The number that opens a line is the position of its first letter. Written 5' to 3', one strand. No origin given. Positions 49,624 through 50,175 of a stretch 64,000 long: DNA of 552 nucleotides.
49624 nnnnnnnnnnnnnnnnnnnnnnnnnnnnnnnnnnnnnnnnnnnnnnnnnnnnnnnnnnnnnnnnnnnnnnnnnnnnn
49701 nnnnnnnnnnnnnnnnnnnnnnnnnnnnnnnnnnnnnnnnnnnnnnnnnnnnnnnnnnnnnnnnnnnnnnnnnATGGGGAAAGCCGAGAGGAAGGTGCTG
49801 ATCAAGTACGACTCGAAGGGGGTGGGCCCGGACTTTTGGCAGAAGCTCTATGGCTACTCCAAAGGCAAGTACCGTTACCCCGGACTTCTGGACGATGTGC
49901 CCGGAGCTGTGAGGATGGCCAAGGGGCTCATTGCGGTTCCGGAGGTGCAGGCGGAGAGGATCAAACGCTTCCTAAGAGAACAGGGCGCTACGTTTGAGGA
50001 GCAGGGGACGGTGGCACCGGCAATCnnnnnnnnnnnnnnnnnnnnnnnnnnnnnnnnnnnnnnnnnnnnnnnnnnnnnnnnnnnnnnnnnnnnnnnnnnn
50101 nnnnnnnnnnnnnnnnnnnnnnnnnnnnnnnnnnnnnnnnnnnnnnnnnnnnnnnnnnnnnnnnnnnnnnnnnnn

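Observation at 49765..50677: PIN toxin overlapping a 137-aa uncharacterised upstream partner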

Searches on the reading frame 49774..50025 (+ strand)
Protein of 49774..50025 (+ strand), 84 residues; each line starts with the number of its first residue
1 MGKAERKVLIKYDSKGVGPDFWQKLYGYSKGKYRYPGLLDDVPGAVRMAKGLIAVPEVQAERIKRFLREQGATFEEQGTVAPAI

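Call 34: find_homologous_proteins(query=A3, max_evalue=0.01)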
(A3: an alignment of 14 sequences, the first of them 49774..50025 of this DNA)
Query A3 (14 sequences) (84 aa, profile of the alignment): 24 proteins with E <= 0.01 among 589 candidates.
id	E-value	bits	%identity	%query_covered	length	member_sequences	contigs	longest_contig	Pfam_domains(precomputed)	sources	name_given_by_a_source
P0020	4.0e-43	163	29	82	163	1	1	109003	-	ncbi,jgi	-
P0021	2.9e-34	135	28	56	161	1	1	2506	-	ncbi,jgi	-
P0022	3.5e-34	134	28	56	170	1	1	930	-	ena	-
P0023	4.8e-33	131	31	70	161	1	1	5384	-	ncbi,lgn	-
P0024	2.0e-32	129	21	83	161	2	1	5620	-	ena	-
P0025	9.6e-32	126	25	81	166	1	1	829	-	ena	-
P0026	4.2e-31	124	23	88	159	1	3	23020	-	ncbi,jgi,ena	-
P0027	1.1e-27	114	24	89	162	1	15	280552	-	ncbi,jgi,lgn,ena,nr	ncbi:hypothetical protein HOD83_03595 [Candidatus Woesearchaeota archaeon]|jgi:hypothetical protein|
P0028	5.3e-27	111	19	89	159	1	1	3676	-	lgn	-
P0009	2.6e-26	109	66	99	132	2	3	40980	-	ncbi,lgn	-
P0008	5.0e-26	108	66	99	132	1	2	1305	-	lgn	-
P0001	5.7e-26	108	100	100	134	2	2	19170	-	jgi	-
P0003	7.6e-25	104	70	100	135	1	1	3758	-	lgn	-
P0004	8.3e-25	104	72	88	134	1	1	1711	-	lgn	-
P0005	1.8e-24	103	69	95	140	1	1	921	-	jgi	jgi:hypothetical protein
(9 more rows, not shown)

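Call 35: search_solved_structures(query=A3, max_evalue=10)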
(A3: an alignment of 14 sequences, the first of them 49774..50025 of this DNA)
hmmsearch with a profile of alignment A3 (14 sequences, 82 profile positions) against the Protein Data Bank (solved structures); distinct sequences matched with E-value up to 10: 5.
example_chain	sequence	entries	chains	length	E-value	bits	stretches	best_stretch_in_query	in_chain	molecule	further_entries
2ct6_A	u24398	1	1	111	0.14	15.4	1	51-79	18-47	sh3 domain-binding glutamic acid-rich-like protein 2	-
8iah_Z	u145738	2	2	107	0.14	15.3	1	51-79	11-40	SH3 domain-binding glutamic acid-rich-like protein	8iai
7c12_A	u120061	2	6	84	0.73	13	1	60-78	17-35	Glutaredoxin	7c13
1o6x_A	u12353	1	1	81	0.82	12.9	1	52-76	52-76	PROCARBOXYPEPTIDASE A2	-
7c10_A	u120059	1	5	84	0.92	12.7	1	61-78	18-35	Glutaredoxin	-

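Call 36: find_encoding_contigs(protein=P0027, flank=3000, max_places=3)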
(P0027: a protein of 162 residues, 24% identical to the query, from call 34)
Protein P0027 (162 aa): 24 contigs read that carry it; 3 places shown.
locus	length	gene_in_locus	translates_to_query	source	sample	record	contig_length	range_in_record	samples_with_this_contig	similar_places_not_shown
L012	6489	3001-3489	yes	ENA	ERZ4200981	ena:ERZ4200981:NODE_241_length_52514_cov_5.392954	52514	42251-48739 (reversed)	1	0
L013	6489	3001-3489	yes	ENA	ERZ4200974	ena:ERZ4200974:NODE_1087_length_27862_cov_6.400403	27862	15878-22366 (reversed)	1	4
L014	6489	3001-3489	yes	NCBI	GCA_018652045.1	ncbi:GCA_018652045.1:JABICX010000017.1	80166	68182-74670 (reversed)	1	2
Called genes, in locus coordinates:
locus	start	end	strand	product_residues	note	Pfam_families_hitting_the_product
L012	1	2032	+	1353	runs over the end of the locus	-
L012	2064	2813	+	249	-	-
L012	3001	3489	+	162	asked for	-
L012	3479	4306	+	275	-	-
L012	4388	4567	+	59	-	-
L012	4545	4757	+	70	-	-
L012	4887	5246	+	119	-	-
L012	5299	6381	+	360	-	-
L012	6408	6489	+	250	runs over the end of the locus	-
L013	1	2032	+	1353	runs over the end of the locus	-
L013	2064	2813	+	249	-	-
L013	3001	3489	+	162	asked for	-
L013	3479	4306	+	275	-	-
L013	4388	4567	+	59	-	-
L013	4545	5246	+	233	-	-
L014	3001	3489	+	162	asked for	-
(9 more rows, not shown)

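Call 39: search_protein_families(library=pfam, proteins=[L012:3479-4303:+], max_evalue=1)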
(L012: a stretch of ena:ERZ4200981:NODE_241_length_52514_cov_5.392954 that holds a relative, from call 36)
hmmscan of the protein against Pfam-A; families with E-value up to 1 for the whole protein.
L012:3479-4303:+ (275 aa): 3 families
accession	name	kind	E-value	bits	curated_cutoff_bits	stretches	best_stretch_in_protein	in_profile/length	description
PF19928.4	DUF6391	-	0.012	16.2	33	1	69-137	51-123/134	Domain of unknown function (DUF6391)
PF03961.19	FapA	-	0.058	13.4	31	1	112-143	37-68/272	Flagellar Assembly Protein A beta solenoid domain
PF10292.15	7TM_GPCR_Srab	-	0.085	12.2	21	1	90-154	134-204/324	Serpentine type 7TM GPCR receptor class ab chemoreceptor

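Call 71: search_protein_families(library=phrogs, proteins=[P0027], max_evalue=1)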
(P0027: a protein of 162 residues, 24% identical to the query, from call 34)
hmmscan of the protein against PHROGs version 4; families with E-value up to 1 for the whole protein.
P0027 (162 aa): 1 family
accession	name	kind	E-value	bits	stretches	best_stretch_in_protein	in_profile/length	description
phrog_13984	-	unknown function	0.22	12.7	0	78-140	54-116/123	-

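Call 72: predict_structure(alignment_id=A6)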
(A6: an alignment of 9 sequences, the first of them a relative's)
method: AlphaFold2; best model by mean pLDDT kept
length: 162 residues; sequences in the alignment: 9
mean_pLDDT: 91.8   pTM: 0.80
mean pLDDT of the five models: 91.8, 91.5, 91.5, 91.3, 91.1
residues with pLDDT >= 90: 137; 70-90: 18; 50-70: 3; < 50: 4
segments of 3 or more residues with pLDDT < 50: 1-3
pLDDT, mean of each block of 10 residues (from residue 1): 70 95 96 93 91 94 97 93 92 94 95 93 92 95 96 91 47
secondary structure, 60 per line:
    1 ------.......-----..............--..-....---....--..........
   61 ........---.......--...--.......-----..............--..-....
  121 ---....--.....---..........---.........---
elements in order: E7-13 H19-30 H38-41 E45-48 E51-55 H56-68 E72-78 E86-92 H98-109 H117-120 E124-127 E130-134 H138-147 E151-159
